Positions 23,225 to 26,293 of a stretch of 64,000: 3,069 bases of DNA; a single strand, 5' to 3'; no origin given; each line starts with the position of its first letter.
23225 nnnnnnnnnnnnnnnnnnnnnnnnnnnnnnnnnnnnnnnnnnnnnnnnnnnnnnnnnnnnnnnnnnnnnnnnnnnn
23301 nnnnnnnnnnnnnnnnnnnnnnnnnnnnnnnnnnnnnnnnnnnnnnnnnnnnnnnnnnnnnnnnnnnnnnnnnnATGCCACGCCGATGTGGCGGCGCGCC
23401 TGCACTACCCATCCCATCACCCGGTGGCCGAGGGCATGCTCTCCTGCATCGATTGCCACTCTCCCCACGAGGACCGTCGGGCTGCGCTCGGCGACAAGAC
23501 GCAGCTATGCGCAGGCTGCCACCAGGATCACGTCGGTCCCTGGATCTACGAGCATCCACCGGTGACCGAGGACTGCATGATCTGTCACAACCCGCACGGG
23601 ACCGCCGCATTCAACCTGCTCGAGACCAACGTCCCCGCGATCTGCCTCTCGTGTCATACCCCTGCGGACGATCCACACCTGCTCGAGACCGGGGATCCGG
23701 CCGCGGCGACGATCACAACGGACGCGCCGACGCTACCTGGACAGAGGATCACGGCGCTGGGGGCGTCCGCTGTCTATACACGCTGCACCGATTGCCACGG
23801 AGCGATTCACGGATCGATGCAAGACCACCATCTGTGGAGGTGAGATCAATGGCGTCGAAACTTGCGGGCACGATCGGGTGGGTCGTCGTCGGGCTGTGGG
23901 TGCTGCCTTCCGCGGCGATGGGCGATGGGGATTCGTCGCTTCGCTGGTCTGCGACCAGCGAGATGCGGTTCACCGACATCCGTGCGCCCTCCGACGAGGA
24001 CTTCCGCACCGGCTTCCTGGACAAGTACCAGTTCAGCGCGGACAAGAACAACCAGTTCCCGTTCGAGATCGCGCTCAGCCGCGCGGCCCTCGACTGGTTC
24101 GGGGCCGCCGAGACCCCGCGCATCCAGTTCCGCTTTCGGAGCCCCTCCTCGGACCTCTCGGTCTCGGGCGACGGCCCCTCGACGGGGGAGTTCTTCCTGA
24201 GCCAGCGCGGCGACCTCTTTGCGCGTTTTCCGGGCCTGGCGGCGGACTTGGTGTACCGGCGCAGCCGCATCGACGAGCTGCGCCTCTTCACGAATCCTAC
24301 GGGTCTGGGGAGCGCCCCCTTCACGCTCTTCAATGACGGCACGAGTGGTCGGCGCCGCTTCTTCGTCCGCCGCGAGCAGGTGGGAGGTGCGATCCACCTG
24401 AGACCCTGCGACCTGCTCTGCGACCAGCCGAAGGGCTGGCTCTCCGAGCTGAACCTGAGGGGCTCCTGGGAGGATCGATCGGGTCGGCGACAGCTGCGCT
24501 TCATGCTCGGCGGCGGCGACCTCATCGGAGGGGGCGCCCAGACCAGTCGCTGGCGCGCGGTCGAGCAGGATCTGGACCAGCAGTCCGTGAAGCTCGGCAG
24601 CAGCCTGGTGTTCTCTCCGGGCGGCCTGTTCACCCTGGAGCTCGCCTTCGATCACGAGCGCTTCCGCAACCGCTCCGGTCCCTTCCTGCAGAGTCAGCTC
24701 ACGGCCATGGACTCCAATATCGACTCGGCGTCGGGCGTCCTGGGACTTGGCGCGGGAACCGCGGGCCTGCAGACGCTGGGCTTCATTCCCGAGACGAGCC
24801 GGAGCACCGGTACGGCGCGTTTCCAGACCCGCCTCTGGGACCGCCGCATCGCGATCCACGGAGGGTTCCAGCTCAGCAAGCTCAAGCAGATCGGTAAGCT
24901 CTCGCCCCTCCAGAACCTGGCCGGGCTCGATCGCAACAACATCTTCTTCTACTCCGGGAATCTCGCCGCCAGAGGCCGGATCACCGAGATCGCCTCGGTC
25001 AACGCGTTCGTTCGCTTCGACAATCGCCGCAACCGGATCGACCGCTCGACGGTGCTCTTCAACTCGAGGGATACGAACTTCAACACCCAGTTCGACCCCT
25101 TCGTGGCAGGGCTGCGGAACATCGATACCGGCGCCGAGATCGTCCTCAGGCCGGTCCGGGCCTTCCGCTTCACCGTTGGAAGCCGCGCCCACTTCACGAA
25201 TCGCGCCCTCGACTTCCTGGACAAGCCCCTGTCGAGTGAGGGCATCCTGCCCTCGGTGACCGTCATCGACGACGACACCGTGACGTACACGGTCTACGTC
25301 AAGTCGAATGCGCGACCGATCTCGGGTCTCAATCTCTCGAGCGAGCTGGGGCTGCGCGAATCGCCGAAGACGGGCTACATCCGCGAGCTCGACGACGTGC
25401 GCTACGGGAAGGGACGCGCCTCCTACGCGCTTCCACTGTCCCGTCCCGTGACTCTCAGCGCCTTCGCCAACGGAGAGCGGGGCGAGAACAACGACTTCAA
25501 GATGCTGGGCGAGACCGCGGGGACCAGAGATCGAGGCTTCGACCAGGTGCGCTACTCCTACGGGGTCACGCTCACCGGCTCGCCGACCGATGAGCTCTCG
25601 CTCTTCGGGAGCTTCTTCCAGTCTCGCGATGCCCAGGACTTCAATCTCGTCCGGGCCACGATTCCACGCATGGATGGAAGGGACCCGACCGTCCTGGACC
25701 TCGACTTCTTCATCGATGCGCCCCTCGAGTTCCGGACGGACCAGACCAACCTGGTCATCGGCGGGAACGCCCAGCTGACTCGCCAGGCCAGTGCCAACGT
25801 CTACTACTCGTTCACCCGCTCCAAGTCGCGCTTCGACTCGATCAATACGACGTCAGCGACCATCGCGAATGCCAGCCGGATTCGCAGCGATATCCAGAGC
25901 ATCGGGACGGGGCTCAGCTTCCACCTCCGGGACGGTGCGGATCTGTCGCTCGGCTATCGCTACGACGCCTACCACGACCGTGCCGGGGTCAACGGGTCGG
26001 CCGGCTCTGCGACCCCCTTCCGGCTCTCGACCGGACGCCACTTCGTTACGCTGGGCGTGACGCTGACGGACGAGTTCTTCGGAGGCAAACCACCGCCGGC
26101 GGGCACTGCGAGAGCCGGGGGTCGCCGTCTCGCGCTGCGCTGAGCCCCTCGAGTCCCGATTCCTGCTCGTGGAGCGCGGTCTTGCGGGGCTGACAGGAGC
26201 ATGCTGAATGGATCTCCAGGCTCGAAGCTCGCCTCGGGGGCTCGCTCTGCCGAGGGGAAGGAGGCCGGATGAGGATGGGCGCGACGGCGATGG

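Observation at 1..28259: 28-kb respiratory island: Ccm genes, about 60 haem c sites, three quinone-pool modules and two outer-membrane conduits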

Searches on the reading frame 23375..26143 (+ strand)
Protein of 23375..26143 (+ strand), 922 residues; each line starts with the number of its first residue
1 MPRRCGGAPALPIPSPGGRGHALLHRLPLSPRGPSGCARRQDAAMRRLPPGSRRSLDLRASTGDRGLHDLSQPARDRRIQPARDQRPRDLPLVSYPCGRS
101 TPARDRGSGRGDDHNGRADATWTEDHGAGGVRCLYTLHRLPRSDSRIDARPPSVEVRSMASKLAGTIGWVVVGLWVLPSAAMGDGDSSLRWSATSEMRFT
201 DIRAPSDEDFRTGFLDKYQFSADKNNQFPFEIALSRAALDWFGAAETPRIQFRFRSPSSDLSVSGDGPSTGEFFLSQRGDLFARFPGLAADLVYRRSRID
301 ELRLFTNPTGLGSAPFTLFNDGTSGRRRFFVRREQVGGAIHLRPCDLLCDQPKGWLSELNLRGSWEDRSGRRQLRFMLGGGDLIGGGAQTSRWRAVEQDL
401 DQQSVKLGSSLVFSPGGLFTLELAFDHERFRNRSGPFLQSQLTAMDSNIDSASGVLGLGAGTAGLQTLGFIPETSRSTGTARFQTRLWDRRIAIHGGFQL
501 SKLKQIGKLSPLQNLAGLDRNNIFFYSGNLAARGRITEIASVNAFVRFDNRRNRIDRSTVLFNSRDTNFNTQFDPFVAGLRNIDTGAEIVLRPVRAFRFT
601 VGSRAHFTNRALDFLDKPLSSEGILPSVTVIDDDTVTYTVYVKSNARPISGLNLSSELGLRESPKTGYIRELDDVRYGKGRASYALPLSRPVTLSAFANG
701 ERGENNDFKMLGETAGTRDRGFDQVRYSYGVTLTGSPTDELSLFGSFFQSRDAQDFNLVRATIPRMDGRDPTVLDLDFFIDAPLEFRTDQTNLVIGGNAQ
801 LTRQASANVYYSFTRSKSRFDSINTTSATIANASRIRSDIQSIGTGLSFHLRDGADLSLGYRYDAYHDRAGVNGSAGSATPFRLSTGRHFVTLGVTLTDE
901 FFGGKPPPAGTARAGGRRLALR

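Call 9: search_protein_families(library=pfam, proteins=[window:23375-26143:+], max_evalue=0.01)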
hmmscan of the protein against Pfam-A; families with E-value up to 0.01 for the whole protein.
window:23375-26143:+ (922 aa): 1 family
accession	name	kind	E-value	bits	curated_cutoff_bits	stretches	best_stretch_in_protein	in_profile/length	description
PF11854.14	MtrB_PioB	-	0.0063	15.6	23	0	790-886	519-615/635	Putative outer membrane beta-barrel porin, MtrB/PioB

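Call 26: find_homologous_proteins(query=window:23849-26143:+, max_evalue=0.001)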
Query window:23849-26143:+ (764 aa): 2 proteins with E <= 0.001 among 8000 candidates.
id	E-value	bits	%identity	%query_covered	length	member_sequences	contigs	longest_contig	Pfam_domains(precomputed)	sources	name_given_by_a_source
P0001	0.0e+0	1710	100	100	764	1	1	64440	-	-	-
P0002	2.5e-161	557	44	97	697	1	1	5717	-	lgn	-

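Call 28: find_encoding_contigs(protein=P0001, flank=10000, max_places=4)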
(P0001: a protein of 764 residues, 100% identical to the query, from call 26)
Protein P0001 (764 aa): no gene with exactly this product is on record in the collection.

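Call 29: find_encoding_contigs(protein=P0002, flank=10000, max_places=4)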
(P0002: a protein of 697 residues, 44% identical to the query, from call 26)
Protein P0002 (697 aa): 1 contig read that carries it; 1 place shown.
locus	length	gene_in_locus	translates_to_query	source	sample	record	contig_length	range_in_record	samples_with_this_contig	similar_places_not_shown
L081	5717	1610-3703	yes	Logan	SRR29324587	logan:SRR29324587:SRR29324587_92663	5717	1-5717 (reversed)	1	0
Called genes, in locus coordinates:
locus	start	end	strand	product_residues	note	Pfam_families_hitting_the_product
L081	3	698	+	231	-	?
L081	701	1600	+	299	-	PF14522:Cytochrome_C7 (faint), PF14537:Cytochrom_c3_2 (weak), PF09699:Paired_CXXCH_1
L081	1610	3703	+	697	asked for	-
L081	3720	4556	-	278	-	PF01149:Fapy_DNA_glyco, PF06831:H2TH, PF06827:zf-FPG_IleRS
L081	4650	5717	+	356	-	?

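Call 32: search_protein_families(library=ncbifam, proteins=[window:23849-26143:+], max_evalue=0.001)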
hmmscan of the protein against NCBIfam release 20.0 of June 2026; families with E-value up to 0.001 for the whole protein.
window:23849-26143:+ (764 aa): 1 family
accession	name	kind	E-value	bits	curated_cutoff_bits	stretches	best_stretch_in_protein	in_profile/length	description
NF041027.1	GSU2204_Se_pt_1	equivalog_domain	0.00031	19.7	350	0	306-497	264-441/580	GSU2204 family CXXCH-containing (seleno)protein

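Call 38: search_protein_representatives(protein=P0001)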
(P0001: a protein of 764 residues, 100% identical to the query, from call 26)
Query: 764 residues. Proteins with E-value up to 0.001 (for the whole library): 137; up to 1e-10: 101; up to 1e-30: 60. The best 137 are listed.
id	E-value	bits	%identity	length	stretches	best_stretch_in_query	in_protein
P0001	0.0e+00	1710.4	100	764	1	1-764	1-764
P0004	1.8e-168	578.7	44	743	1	5-743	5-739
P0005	6.1e-162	557.2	46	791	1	31-742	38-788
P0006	1.6e-161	555.7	45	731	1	26-743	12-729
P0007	2.4e-148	512.2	43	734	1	16-746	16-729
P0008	1.7e-142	492.9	42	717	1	12-744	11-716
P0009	2.6e-142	492.2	40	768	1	19-746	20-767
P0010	9.3e-134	464.0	43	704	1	13-744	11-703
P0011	3.6e-132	458.7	41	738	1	11-753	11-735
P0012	6.9e-131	454.5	40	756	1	26-744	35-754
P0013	2.2e-121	423.0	40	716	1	19-744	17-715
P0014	5.9e-117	408.4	40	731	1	27-742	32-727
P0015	2.4e-109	383.3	39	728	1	26-746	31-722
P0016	1.3e-108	380.8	38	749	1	26-745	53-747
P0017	8.1e-101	355.1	39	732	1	31-744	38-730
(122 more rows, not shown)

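Call 39: find_encoding_contigs(protein=P0004, flank=10000, max_places=3)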
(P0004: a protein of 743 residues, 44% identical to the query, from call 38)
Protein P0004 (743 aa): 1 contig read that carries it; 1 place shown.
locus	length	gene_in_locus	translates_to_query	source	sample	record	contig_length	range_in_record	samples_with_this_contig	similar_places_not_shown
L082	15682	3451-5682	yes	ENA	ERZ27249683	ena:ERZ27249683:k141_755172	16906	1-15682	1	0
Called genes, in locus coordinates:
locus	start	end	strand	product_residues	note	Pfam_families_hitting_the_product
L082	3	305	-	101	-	?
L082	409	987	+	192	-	-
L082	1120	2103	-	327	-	PF01544:CorA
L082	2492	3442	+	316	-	PF14522:Cytochrome_C7 (faint), PF14537:Cytochrom_c3_2 (weak), PF09699:Paired_CXXCH_1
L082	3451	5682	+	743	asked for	-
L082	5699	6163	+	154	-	PF00355:Rieske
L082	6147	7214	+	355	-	PF00033:Cytochrome_B, PF13631:Cytochrom_B_N_2, PF00032:Cytochrom_B_C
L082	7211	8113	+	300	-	PF09699:Paired_CXXCH_1 (faint), PF14522:Cytochrome_C7 (faint), PF22113:Mtrc-MtrF_II-IV_dom (faint), PF14537:Cytochrom_c3_2 (weak)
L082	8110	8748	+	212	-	PF14522:Cytochrome_C7 (faint), PF14537:Cytochrom_c3_2 (faint), PF22113:Mtrc-MtrF_II-IV_dom, PF09699:Paired_CXXCH_1 (faint), PF13435:Cytochrome_C554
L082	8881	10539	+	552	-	PF02366:PMT, PF13231:PMT_2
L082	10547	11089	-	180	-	PF00210:Ferritin, PF02915:Rubrerythrin (weak)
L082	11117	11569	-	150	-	PF13409:GST_N_2 (faint), PF00462:Glutaredoxin, PF13417:GST_N_3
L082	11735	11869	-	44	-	PF00578:AhpC-TSA (weak)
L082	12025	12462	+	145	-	PF01475:FUR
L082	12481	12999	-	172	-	PF01451:LMWPc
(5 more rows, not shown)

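Call 41: find_encoding_contigs(protein=P0005, flank=10000, max_places=3)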
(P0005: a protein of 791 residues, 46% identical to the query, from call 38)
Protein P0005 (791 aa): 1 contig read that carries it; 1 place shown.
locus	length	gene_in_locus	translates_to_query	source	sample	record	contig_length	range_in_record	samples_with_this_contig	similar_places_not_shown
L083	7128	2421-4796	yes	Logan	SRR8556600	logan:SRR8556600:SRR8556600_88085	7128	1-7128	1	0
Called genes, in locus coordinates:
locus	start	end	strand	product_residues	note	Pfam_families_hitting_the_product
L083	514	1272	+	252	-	PF14522:Cytochrome_C7 (faint), PF14537:Cytochrom_c3_2 (faint)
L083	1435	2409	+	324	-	PF14522:Cytochrome_C7 (faint), PF09699:Paired_CXXCH_1 (weak), PF14537:Cytochrom_c3_2 (weak), PF09699:Paired_CXXCH_1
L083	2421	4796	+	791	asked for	PF11854:MtrB_PioB (faint)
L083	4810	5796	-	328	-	PF13145:Rotamase_2, PF13616:Rotamase_3, PF00639:Rotamase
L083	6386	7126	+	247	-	?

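Call 42: find_encoding_contigs(protein=P0006, flank=10000, max_places=3)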
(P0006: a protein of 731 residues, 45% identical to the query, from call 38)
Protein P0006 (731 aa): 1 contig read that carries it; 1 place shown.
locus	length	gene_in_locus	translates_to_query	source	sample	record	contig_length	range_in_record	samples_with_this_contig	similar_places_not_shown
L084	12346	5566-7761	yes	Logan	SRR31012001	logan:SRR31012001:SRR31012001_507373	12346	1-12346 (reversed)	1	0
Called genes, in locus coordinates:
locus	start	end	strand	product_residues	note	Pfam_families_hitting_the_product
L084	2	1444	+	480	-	?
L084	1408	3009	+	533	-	PF07719:TPR_2 (faint), PF13428:TPR_14 (faint), PF13432:TPR_16 (faint), PF14559:TPR_19 (weak)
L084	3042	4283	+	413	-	PF04773:FecR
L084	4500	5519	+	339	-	PF14522:Cytochrome_C7 (faint), PF14537:Cytochrom_c3_2 (weak), PF09699:Paired_CXXCH_1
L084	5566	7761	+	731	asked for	-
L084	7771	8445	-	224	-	-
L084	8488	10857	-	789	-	PF09699:Paired_CXXCH_1 (faint), PF14522:Cytochrome_C7 (faint), PF14537:Cytochrom_c3_2 (faint), PF22113:Mtrc-MtrF_II-IV_dom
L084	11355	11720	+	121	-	-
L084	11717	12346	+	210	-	?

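Call 43: find_encoding_contigs(protein=P0007, flank=10000, max_places=3)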
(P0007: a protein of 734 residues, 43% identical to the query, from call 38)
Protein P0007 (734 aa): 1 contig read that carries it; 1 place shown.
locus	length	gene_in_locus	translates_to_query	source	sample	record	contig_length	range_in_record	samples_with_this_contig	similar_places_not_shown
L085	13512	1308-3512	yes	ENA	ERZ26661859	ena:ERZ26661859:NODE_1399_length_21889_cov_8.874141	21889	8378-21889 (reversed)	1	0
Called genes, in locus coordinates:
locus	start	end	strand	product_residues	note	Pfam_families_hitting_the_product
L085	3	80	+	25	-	?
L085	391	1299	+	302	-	PF14522:Cytochrome_C7 (faint), PF22113:Mtrc-MtrF_II-IV_dom (faint), PF02335:Cytochrom_C552 (weak), PF09699:Paired_CXXCH_1 (weak), PF14537:Cytochrom_c3_2 (weak), PF09699:Paired_CXXCH_1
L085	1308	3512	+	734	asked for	PF11854:MtrB_PioB (weak)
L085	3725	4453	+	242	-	-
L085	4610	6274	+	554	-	PF01636:APH (weak), PF06414:Zeta_toxin (faint), PF13671:AAA_33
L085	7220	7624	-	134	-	PF01502:PRA-CH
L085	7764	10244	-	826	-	PF02190:LON_substr_bdg, PF00004:AAA, PF07728:AAA_5 (weak), PF22667:Lon_lid, PF05362:Lon_C, PF13541:ChlI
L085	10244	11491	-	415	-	PF06689:zf-C4_ClpX, PF01078:Mg_chelatase (faint), PF05496:RuvB_N (weak), PF00004:AAA, PF07724:AAA_2, PF07728:AAA_5 (faint), PF10431:ClpB_D2-small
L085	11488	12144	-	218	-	PF00574:CLP_protease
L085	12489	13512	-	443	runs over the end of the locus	PF05697:Trigger_N, PF00254:FKBP_C, PF05698:Trigger_C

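Call 71: predict_structure(alignment_id=A2)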
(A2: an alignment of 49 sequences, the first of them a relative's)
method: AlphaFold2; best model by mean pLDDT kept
length: 764 residues; sequences in the alignment: 49
mean_pLDDT: 86.6   pTM: 0.84
mean pLDDT of the five models: 86.6, 85.2, 84.2, 84.0, 83.9
residues with pLDDT >= 90: 455; 70-90: 195; 50-70: 75; < 50: 39
segments of 3 or more residues with pLDDT < 50: 1-7, 18-26, 295-301, 751-764
pLDDT, mean of each block of 10 residues (from residue 1): 47 52 59 94 75 81 78 90 93 92 68 74 97 97 86 78 87 96 94 78 98 92 62 89 98 95 98 94 86 51 74 96 97 96 96 90 95 97 98 92 66 77 98 98 99 83 72 95 98 98 97 97 97 97 96 67 95 98 97 96 77 67 93 98 97 98 92 89 98 96 96 79 86 96 78 41 29
secondary structure, 60 per line:
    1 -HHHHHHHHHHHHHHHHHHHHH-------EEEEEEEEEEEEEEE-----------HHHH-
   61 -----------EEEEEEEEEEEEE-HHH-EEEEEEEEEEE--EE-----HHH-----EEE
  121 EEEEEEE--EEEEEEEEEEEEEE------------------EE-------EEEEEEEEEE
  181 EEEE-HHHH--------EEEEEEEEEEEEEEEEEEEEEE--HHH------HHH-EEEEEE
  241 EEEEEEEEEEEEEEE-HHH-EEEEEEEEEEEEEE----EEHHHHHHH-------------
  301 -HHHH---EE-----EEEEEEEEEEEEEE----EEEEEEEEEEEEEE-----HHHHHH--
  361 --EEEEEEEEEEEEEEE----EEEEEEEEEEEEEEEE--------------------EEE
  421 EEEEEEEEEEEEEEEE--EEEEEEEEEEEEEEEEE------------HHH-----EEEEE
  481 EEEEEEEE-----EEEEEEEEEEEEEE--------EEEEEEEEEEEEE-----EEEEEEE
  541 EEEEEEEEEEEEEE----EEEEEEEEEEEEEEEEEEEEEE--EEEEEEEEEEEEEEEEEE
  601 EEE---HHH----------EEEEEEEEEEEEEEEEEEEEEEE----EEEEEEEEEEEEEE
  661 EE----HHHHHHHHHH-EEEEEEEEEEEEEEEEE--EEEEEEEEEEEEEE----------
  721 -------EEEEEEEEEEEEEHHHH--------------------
elements in order (helices of 4 or more, strands of 3 or more residues): H2-22 E30-44 H56-59 E72-84 E90-100 E118-127 E130-143 E171-184 H186-189 E198-219 E235-255 E261-274 H281-287 H302-305 E316-329 E334-347 H353-358 E363-377 E382-397 E418-436 E439-455 E476-488 E494-507 E516-528 E534-554 E559-580 E583-603 E620-642 E647-662 H667-676 E678-694 E697-710 E728-740 H741-744

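Call 75: fold_search(model_id=the predicted structure, library=pdb)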
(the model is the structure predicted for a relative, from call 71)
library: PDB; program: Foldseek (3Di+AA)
matches with E <= 10: 766; with E <= 0.001: 363
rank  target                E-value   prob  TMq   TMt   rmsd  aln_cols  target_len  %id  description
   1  6r2q_B                2.2e-20  1.00  0.61  0.70   6.7       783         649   10  Structure of the Mtr complex (released 2020-04-22)
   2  6r1f                  3.6e-10  1.00  0.30  0.32  15.2       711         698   12  Crystal structure of the ferric enterobactin receptor mutant R480A from Pseudomonas aeruginosa (PfeA) in complex with en (released 2019-04-10)
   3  5nc3                  1.1e-09  1.00  0.34  0.36  16.5       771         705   12  Crystal structure of the ferric enterobactin receptor (PfeA) from Pseudomonas aeruginosa in complex with the tris-catech (released 2018-03-21)
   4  5out                  1.2e-09  1.00  0.31  0.33  16.6       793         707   12  CRYSTAL STRUCTURE OF THE FERRIC ENTEROBACTIN RECEPTOR (PFEA) MUTANT (G324V) FROM PSEUDOMONAS AERUGINOSA (released 2018-09-05)
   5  6i2j                  1.4e-09  1.00  0.30  0.32  16.6       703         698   12  Crystal structure of the ferric enterobactin receptor mutant (Q482A) from Pseudomonas aeruginosa (PfeA) in complex with  (released 2019-01-16)
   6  6q5e                  1.4e-09  1.00  0.30  0.32  17.0       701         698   12  Crystal structure of the ferric enterobactin receptor from Pseudomonas aeruginosa (PfeA) in complex with enterobactin (released 2019-01-16)
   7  5nc4                  1.8e-09  1.00  0.31  0.33  16.1       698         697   13  Crystal structure of the ferric enterobactin receptor (PfeA) in complex with protochelin from Pseudomonas aeruginosa (released 2018-03-21)
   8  5mzs                  2.2e-09  1.00  0.30  0.32  17.0       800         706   11  Crystal structure of the ferric enterobactin receptor (PfeA) mutant (R480A_Q482A) from Pseudomonas aeruginosa (released 2018-02-14)
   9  8agd_A                2.2e-09  1.00  0.22  0.18  22.0      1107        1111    9  Full SDBC and SOD assembly (released 2023-04-12)
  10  5m9b                  2.5e-09  1.00  0.31  0.33  17.1       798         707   12  Crystal structure of the ferric enterobactin receptor (PfeA) from Pseudomonas aeruginosa (released 2018-02-21)
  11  4aip_B                2.6e-09  1.00  0.38  0.42  10.6       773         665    9  The FrpB iron transporter from Neisseria meningitidis (F3-3 variant) (released 2013-01-23)
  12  7zgx_A                3.2e-09  1.00  0.28  0.24  22.6      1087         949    9  S-layer Deinoxanthin Binding Complex, C1 symmetry (released 2022-07-13)
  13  4aip_A                3.6e-09  1.00  0.37  0.42  10.9       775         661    9  The FrpB iron transporter from Neisseria meningitidis (F3-3 variant) (released 2013-01-23)
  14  9a2z_MODEL_1_A        5.4e-09  1.00  0.32  0.32  14.3       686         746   10  Model of E. coli FepA by in-cell photo-crosslinking MS and deep learning (released 2023-02-24)
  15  5fp2_A                5.7e-09  1.00  0.31  0.44  16.2       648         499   12  Crystal structure of the siderophore receptor PirA from Pseudomonas aeruginosa (released 2015-12-09)
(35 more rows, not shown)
